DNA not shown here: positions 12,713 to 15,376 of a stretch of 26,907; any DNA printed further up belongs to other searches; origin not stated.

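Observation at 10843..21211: Five-gene secreted glycan-binding/hydrolase operon with T9SS-type-B-like C-terminal domains in a high-GC genome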

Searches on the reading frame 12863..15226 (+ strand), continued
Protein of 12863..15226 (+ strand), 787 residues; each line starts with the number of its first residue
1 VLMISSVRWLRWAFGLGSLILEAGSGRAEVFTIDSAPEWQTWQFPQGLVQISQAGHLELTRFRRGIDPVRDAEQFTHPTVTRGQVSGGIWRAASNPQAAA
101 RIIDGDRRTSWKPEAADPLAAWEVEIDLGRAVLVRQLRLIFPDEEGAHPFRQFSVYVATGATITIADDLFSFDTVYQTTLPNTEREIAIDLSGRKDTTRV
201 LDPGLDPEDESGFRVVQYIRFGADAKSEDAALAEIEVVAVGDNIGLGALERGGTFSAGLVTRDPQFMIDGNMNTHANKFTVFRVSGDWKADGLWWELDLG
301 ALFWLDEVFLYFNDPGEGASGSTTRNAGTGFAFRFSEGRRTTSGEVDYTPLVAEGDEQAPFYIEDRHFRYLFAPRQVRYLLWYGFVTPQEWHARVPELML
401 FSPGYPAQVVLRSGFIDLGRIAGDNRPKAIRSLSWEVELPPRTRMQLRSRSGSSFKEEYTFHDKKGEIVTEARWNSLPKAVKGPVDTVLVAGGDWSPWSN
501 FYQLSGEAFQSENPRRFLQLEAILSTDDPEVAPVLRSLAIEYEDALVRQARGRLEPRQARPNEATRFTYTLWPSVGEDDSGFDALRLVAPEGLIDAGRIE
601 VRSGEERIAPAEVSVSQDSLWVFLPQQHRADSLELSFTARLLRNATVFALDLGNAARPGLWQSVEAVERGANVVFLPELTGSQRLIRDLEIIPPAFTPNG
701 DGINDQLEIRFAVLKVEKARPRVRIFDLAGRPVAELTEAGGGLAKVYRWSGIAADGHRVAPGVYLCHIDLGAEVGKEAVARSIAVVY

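Call 37: find_encoding_contigs(protein=P0006, flank=10000, max_places=1)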
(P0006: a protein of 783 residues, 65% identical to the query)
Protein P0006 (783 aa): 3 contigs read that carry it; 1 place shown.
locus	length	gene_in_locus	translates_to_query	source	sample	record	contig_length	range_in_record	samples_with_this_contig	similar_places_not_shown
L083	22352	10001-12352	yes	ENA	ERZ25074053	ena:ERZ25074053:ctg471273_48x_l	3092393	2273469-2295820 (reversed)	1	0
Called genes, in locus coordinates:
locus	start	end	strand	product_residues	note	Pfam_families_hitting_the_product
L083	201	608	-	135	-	PF02472:ExbD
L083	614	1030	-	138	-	PF02472:ExbD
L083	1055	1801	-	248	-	PF01618:MotA_ExbB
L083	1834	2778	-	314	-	-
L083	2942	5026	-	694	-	PF01841:Transglut_core (faint)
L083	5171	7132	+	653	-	PF20581:DUF6785, PF20580:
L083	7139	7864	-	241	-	PF06439:3keto-disac_hyd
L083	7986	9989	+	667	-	PF13860:FlgD_ig (weak)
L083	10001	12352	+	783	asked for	PF00754:F5_F8_type_C (faint), PF22633:F5_F8_type_C_2 (faint), PF13585:CHU_C (weak)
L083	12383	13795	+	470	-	PF00884:Sulfatase, PF01663:Phosphodiest (faint), PF16347:SGSH_C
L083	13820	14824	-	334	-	PF01073:3Beta_HSD, PF01370:Epimerase, PF02719:Polysacc_synt_2, PF04321:RmlD_sub_bind, PF05368:NmrA, PF07993:NAD_binding_4, PF16363:GDP_Man_Dehyd, PF13460:NAD_binding_10, +1 more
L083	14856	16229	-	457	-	PF02056:Glyco_hydro_4, PF11975:Glyco_hydro_4C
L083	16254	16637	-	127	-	-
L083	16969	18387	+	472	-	PF00939:Na_sulph_symp, PF03600:CitMHS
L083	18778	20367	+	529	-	PF00005:ABC_tran (faint), PF02463:SMC_N, PF13476:AAA_23 (weak), PF13514:AAA_27 (faint), PF13175:AAA_15 (weak), PF13304:AAA_21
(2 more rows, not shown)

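Call 38: predict_structure(alignment_id=A1)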
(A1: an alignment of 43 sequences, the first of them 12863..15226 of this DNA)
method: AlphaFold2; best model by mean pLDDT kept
length: 787 residues; sequences in the alignment: 43
mean_pLDDT: 74.4   pTM: 0.58
mean pLDDT of the five models: 74.4, 73.1, 71.6, 67.5, 66.5
residues with pLDDT >= 90: 148; 70-90: 374; 50-70: 173; < 50: 92
segments of 3 or more residues with pLDDT < 50: 1-3, 22-25, 244-291, 318-329, 340-345, 356-360, 385-394
pLDDT, mean of each block of 10 residues (from residue 1): 58 67 62 89 74 83 61 63 70 90 89 93 86 86 92 87 56 88 92 66 66 80 92 88 43 35 25 31 38 60 78 54 33 67 53 54 64 81 51 56 74 87 84 83 82 78 87 90 80 63 54 74 83 86 86 87 87 86 86 69 89 84 89 89 75 85 79 69 73 83 85 72 91 89 80 89 91 72 85
secondary structure, 60 per line:
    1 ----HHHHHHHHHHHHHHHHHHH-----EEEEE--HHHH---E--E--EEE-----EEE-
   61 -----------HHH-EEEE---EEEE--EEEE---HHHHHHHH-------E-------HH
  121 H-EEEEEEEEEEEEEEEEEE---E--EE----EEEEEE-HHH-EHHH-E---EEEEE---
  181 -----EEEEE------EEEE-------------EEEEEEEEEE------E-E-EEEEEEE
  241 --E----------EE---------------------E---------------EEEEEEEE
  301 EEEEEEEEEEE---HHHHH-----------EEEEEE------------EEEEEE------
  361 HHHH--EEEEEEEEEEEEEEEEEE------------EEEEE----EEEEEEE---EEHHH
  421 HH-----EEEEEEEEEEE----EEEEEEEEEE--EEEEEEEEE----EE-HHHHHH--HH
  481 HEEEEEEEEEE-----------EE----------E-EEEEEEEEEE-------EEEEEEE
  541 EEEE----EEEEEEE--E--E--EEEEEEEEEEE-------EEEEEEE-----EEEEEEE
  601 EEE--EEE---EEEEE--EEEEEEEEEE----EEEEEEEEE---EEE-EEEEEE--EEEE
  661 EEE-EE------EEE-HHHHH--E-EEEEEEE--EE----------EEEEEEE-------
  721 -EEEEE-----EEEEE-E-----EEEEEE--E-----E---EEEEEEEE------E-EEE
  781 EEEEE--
elements in order (helices of 4 or more, strands of 3 or more residues): H5-23 E29-33 H36-39 E49-51 E57-59 E76-79 E83-86 E89-92 H96-103 E123-140 E153-158 E173-177 E186-190 E197-200 E214-223 E234-240 E293-311 H315-319 E331-336 E349-354 H361-364 E367-384 E397-401 E406-412 H418-422 E428-438 E443-452 E455-463 H471-476 E482-491 E517-526 E534-544 E549-555 E564-574 E582-588 E594-603 E606-608 E612-616 E619-628 E633-641 E645-647 E649-654 E657-663 E673-675 H677-681 E686-692 E707-713 E722-726 E732-736 E744-749 E762-769 E778-785

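Call 42: fold_search(model_id=the predicted structure, library=pdb)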
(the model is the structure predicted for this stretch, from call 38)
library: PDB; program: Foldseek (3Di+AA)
matches with E <= 10: 1756; with E <= 0.001: 175
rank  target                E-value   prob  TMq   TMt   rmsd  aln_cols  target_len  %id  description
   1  9b4h_A                8.1e-09  1.00  0.15  0.07  33.3       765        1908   12  Chlamydomonas reinhardtii mastigoneme filament (released 2024-04-10)
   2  8wa2_C                1.2e-08  1.00  0.14  0.09  33.5       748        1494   12  cryo-EM structure of native mastigonemes isolated from Chlamydomonas reinhardtii at 3.0 angstrom resolution (released 2024-04-10)
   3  7nsn_A                3.8e-08  1.00  0.15  0.09  27.0       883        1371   10  Multi-domain GH92 alpha-1,2-mannosidase from Neobacillus novalis: mannoimidazole complex (released 2022-09-21)
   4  6w98_A                7.1e-08  0.99  0.11  0.07  28.6       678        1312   12  Single-Particle Cryo-EM Structure of Arabinofuranosyltransferase AftD from Mycobacteria (released 2020-05-13)
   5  8wa2_D                9.7e-08  0.99  0.14  0.08  34.5       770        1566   11  cryo-EM structure of native mastigonemes isolated from Chlamydomonas reinhardtii at 3.0 angstrom resolution (released 2024-04-10)
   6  9g43_A                1.1e-07  1.00  0.15  0.18  28.2       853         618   12  Crystal structure of a galactose oxidase from Pseudoarthrobacter siccitolerans (released 2025-07-23)
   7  8beg_A                1.2e-07  1.00  0.13  0.16  41.8       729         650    8  Structure of Ig-like domains from PrgB (released 2022-11-30)
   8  1sdd_B                1.4e-07  1.00  0.14  0.18  16.1       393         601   11  Crystal Structure of Bovine Factor Vai (released 2004-06-29)
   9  5a42                  8.9e-07  0.87  0.12  0.07  31.4       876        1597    9  Cryo-EM single particle 3D reconstruction of the native conformation of E. coli alpha-2-macroglobulin (ECAM) (released 2015-07-29)
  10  3pvm_A                9.4e-07  0.97  0.11  0.06  29.7       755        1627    9  Structure of Complement C5 in Complex with CVF (released 2011-01-19)
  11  4e0s_A                1.2e-06  0.95  0.10  0.06  29.8       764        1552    8  Crystal Structure of C5b-6 (released 2012-04-18)
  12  3prx_A                1.3e-06  0.91  0.10  0.06  29.7       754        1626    9  Structure of Complement C5 in Complex with CVF and SSL7 (released 2011-01-19)
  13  8a1f_A                1.3e-06  1.00  0.11  0.20  21.7       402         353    8  Human PTPRK N-terminal domains MAM-Ig-FN1 (released 2023-03-15)
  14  8uin_G                1.3e-06  0.94  0.10  0.12  29.6       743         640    9  Structure of the C3bBb-albicin complex (released 2024-05-08)
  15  7jfs                  1.7e-06  1.00  0.13  0.11  32.2       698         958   10  The structure of the CBM32-1, CBM32-2, and M60 catalytic domains from Clostridium perfringens ZmpB (released 2021-02-03)
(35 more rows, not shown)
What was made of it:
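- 12863..15226 (+): G2: 785-787 aa full-length paralogue of G1 with an extra second discoidin-like domain. The 785-aa NCBI protein implies a start at 12869. Foldseek matches neuropilin b1b2, factor V and ZmpB CBM32-1/2 (call 42).
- On F5/8 type C (discoidin) / CBM32: Foldseek matches neuropilin b1b2, factor V and ZmpB CBM32 (call 42).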

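Call 48: search_protein_families(library=pfam, proteins=[L049:12269-14920:+, L058:18166-18930:+, L045:15036-15962:+, L049:3871-5835:+, L046:1352-2953:+, L049:19962-21386:+, L052:2993-3847:+, L060:1791-3401:-, L027:20463-21335:+, L036:2894-4774:+], max_evalue=0.001)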
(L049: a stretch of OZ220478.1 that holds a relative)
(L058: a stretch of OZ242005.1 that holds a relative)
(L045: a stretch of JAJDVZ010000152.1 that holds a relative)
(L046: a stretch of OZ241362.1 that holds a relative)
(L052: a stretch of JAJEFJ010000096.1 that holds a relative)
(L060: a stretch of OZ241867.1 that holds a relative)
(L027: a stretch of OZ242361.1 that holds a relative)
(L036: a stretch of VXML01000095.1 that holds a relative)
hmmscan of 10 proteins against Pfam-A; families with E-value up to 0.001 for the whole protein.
L049:12269-14920:+ (883 aa): 0 families

L058:18166-18930:+ (254 aa): 0 families

L045:15036-15962:+ (308 aa): 0 families

L049:3871-5835:+ (654 aa): 2 families
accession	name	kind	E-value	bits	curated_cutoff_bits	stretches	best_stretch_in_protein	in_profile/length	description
PF20581.3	DUF6785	-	3.1e-122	409.1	25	1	21-522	2-498/498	Family of unknown function (DUF6785)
PF20580.3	DUF6784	-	8.7e-28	96.9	26.4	1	552-646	1-95/101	Domain of unknown function (DUF6784)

L046:1352-2953:+ (533 aa): 3 families
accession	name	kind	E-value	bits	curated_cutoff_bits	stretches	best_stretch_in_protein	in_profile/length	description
PF13517.12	FG-GAP_3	-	3.2e-49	165.8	26.9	6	60-122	1-61/61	FG-GAP-like repeat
PF07593.17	UnbV_ASPIC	-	1e-18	67.4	23.4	1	463-529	2-68/68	ASPIC and UnbV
PF01839.29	FG-GAP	-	1.3e-11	44.5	22.1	2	108-138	6-33/37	FG-GAP repeat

L049:19962-21386:+ (474 aa): 27 families (the best 25 are shown)
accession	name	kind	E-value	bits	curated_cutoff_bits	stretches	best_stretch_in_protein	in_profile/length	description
PF07719.23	TPR_2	-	6.5e-52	169.8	27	6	400-433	1-34/34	Tetratricopeptide repeat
PF00515.34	TPR_1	-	1.8e-48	160.9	27.8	5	400-433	1-34/34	Tetratricopeptide repeat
PF13414.12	TPR_11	-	5.9e-47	157.5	26.8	6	374-414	2-42/42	TPR repeat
PF13432.12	TPR_16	-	9.5e-46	154.2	32.7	6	371-434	2-65/65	Tetratricopeptide repeat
PF13431.12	TPR_17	-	1.7e-45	149.9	24.4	3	389-421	2-34/34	Tetratricopeptide repeat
PF14559.12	TPR_19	-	2.4e-43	146.8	25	7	227-288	4-64/68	Tetratricopeptide repeat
PF13181.12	TPR_8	-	2.7e-38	127.3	25.7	1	401-433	2-34/34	Tetratricopeptide repeat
PF13428.12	TPR_14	-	7e-33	110.2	23.5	3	406-443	7-44/44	Tetratricopeptide repeat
PF13424.12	TPR_12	-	7.8e-31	106.5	30.1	5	366-431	3-76/77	Tetratricopeptide repeat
PF13176.12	TPR_7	-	7e-19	66.7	27.9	0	253-279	4-32/36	Tetratricopeptide repeat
PF23914.1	TPR_CcmH_CycH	-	9.1e-19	68.3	42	2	393-467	43-117/158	Cytochrome c-type biogenesis protein H TPR domain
PF13174.12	TPR_6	-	1.7e-18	66.4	26.3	0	215-246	1-32/33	Tetratricopeptide repeat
PF13371.12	TPR_9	-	3e-16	59.6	35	1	374-437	3-66/73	Tetratricopeptide repeat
PF13374.12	TPR_10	-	2.3e-14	53.3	27.5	1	366-394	2-30/42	Tetratricopeptide repeat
PF25063.1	ARM_TT21_C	-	1.9e-12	48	35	1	80-179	96-196/209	Tetratricopeptide repeat protein 21 C-terminal ARM domain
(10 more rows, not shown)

L052:2993-3847:+ (284 aa): 1 family
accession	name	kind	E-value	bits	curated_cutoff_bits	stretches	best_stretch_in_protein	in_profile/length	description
PF05721.19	PhyH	-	4.7e-32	112.4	22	1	30-238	3-213/213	Phytanoyl-CoA dioxygenase (PhyH)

L060:1791-3401:- (536 aa): 3 families
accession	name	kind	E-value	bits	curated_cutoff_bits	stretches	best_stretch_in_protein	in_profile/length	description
PF03150.19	CCP_MauG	-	2e-36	126.3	25.6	1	52-257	2-148/149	Di-haem cytochrome c peroxidase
PF13860.13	FlgD_ig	-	8.4e-13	48.5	27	1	461-522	10-74/79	FlgD Ig-like domain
PF18962.6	Por_Secre_tail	-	0.0003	21.5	27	0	453-487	2-35/75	Secretion system C-terminal sorting domain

L027:20463-21335:+ (290 aa): 2 families
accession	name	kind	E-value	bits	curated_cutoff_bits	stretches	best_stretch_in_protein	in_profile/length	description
PF22814.2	WelO5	-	1.4e-19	71.1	27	1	31-290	9-277/277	Carrier-protein-independent halogenase WelO5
PF13640.12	2OG-FeII_Oxy_3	-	0.00079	20.8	27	0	158-277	4-97/98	2OG-Fe(II) oxygenase superfamily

L036:2894-4774:+ (626 aa): 1 family
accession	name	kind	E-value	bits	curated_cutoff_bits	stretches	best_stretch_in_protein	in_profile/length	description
PF00496.27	SBP_bac_5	-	2.2e-67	228.2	32.4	1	120-523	5-362/368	Bacterial extracellular solute-binding proteins, family 5 Middle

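Call 51: search_protein_families(library=ncbifam, proteins=[L049:12269-14920:+, L045:15036-15962:+, L058:18166-18930:+, L049:3871-5835:+, L057:40-1179:+, L046:19826-21373:+, L050:21351-21869:+, L034:15969-17099:+, L030:12713-13348:+, L019:198-1235:+], max_evalue=0.01)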
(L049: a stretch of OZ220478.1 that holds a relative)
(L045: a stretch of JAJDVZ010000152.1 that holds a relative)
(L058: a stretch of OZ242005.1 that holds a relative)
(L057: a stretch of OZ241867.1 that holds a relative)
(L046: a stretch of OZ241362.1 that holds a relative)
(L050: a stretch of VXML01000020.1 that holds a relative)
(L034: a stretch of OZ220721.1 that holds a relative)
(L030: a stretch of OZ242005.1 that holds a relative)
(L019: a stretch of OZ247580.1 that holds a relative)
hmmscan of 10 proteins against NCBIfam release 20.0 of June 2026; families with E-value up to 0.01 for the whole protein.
L049:12269-14920:+ (883 aa): 0 families

L045:15036-15962:+ (308 aa): 0 families

L058:18166-18930:+ (254 aa): 0 families

L049:3871-5835:+ (654 aa): 0 families

L057:40-1179:+ (379 aa): 5 families
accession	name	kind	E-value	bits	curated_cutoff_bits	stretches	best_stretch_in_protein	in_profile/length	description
TIGR00813.1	sss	superfamily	2.4e-28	99.3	184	1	8-314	107-411/411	sodium/solute symporter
TIGR02119.1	panF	equivalog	3.5e-14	52.7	328.05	1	8-321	145-437/471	sodium/pantothenate symporter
TIGR02121.1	Na_Pro_sym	equivalog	5.9e-14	51.7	515.5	1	15-335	151-456/488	sodium/proline symporter PutP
TIGR03648.1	Na_symport_lg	subfamily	4.3e-12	45.2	320.75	2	182-360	358-519/547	VC_2705 family sodium/solute symporter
NF007790.0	PRK10484.1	equivalog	3.3e-08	32.8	401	1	23-321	163-453/527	solute:sodium symporter family transporter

L046:19826-21373:+ (515 aa): 5 families
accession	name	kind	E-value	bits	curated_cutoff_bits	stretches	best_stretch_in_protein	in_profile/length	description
NF037959.1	MFS_SpdSyn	subfamily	1.8e-58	198.5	40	1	33-492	2-480/480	fused MFS/spermidine synthase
NF003380.0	PRK04457.1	equivalog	3.8e-12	45.8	304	1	245-412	10-182/265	polyamine aminopropyltransferase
NF002956.0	PRK03612.1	equivalog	7.4e-10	37.8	472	1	8-226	6-217/522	polyamine aminopropyltransferase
NF002010.0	PRK00811.1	equivalog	0.00026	20.3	260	1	291-409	64-192/287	polyamine aminopropyltransferase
NF043040.1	corrin_prot_MT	hypoth_equivalog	0.0066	15.9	180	0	280-408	19-147/216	corrinoid protein-associated methyltransferase CpaM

L050:21351-21869:+ (172 aa): 8 families
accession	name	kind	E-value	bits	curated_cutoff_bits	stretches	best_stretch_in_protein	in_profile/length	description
NF002949.0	PRK03606.1-2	equivalog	3.2e-11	43.3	230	1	7-136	4-140/167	ureidoglycolate lyase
NF009932.0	PRK13395.1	subfamily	9.2e-10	38.3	160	1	7-140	4-145/171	ureidoglycolate lyase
NF002950.0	PRK03606.1-3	equivalog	1.4e-08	34.6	282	1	8-130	5-133/170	ureidoglycolate lyase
NF002952.0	PRK03606.2-3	equivalog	9.4e-08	32.2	260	1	7-128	6-132/164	ureidoglycolate lyase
NF002951.0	PRK03606.2-2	equivalog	1.4e-07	31.4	270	1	7-130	5-134/166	ureidoglycolate lyase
NF002954.0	PRK03606.2-5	equivalog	1.4e-06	27.9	212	1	69-132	76-138/168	ureidoglycolate lyase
NF002953.0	PRK03606.2-4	equivalog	3.6e-06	26.9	315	0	4-42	3-40/169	ureidoglycolate lyase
NF002948.0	PRK03606.1-1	equivalog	1.9e-05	24.6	275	1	6-139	2-142/160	ureidoglycolate lyase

L034:15969-17099:+ (376 aa): 39 families (the best 25 are shown)
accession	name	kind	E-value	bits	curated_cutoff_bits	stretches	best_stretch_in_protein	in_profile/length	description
NF006689.0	PRK09237.1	equivalog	3.6e-72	243.1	371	1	5-376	2-370/383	amidohydrolase/deacetylase family metallohydrolase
NF009060.0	PRK12394.1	equivalog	2.1e-58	198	442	1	7-376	4-373/381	metallo-dependent hydrolase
TIGR03583.1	EF_0837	hypoth_equivalog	4.3e-49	167.5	432.15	1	27-375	17-363/365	amidohydrolase/deacetylase family metallohydrolase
NF051886.1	XaaProDiPepCaul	equivalog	4.6e-10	39.1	500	2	289-342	320-373/398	Xaa-Pro dipeptidase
NF006056.0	PRK08204.1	subfamily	6.5e-10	38.4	391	1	26-67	25-66/449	hypothetical protein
NF004801.0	PRK06151.1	subfamily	7.8e-10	38.2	416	1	26-68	25-67/491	chlorohydrolase family protein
TIGR01224.1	hutI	equivalog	8.3e-08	31.4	298.15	1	26-74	4-55/377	imidazolonepropionase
NF005557.0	PRK07228.1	equivalog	1.1e-07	31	522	1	302-346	334-378/445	5'-deoxyadenosine deaminase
NF006055.0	PRK08203.1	equivalog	1.1e-07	30.8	532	1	301-346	350-394/455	8-oxoguanine deaminase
NF011990.0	PRK15446.2-6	subfamily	1.3e-07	30.7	233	1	309-348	330-369/390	alpha-D-ribose 1-methylphosphonate 5-triphosphate diphosphatase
NF006679.0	PRK09228.1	subfamily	3.6e-07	29.3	351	1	305-348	348-391/433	guanine deaminase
NF011987.0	PRK15446.2-3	subfamily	9.1e-07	28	253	0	24-65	26-66/395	alpha-D-ribose 1-methylphosphonate 5-triphosphate diphosphatase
NF006560.0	PRK09061.1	subfamily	1e-06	27.4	340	1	2-70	22-89/517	amidohydrolase family protein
TIGR03178.1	allantoinase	equivalog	1.9e-06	26.9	357.85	1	26-67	18-59/441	allantoinase AllB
NF009941.0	PRK13404.1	subfamily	2.5e-06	26.4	647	0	293-345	352-405/478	dihydropyrimidinase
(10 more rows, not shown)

L030:12713-13348:+ (211 aa): 2 families
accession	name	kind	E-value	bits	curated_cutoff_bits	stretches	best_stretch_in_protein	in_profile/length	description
NF011930.0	PRK15401.1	equivalog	1.6e-06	27.7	267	1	85-202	88-213/214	DNA oxidative demethylase AlkB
TIGR00568.1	alkb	equivalog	1.1e-05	25.4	231.05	1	106-178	98-168/173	alkylated DNA repair protein AlkB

L019:198-1235:+ (345 aa): 12 families
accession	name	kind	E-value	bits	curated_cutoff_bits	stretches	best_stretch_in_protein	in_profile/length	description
TIGR00737.1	nifR3_yhdG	equivalog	3.9e-86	289.1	293.3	1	19-321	11-316/319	tRNA dihydrouridine synthase DusB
NF007838.0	PRK10550.1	equivalog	1.7e-26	92.9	395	1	78-246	63-233/312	tRNA dihydrouridine(16) synthase DusC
NF008774.0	PRK11815.1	equivalog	1.6e-22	79.9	269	1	17-311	14-315/337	tRNA dihydrouridine(20/20a) synthase DusA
TIGR00742.1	yjbN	subfamily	4.6e-19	68.9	397.2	2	19-187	4-166/318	tRNA dihydrouridine(20/20a) synthase DusA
TIGR01037.2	pyrD_sub1_fam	subfamily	4.2e-08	32.6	270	1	79-181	92-188/300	dihydroorotate dehydrogenase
NF005574.0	PRK07259.1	equivalog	5.5e-08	32.1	269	1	68-180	86-190/304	dihydroorotate dehydrogenase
TIGR00736.1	nifR3_rel_arch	hypoth_equivalog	7.3e-08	32.2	218.7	1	104-243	93-226/231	MJ0144 family RNA dihydrouridine synthase-like protein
NF006183.0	PRK08318.1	equivalog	0.00035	19.5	335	1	97-181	120-199/422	NAD-dependent dihydropyrimidine dehydrogenase subunit PreA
NF010112.0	PRK13585.1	equivalog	0.00049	19.7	243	1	156-240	141-224/241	1-(5-phosphoribosyl)-5-[(5-phosphoribosylamino)methylideneamino]imidazole-4-carboxamide isomerase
NF008455.0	PRK11320.1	equivalog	0.00069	18.9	353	1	128-189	62-121/295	methylisocitrate lyase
TIGR02317.1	prpB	equivalog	0.00089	18.5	354.4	1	128-185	55-111/285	methylisocitrate lyase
TIGR00007.1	TIGR00007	equivalog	0.0065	16.1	228.95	0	155-242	137-223/231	1-(5-phosphoribosyl)-5-[(5-phosphoribosylamino)methylideneamino]imidazole-4-carboxamide isomerase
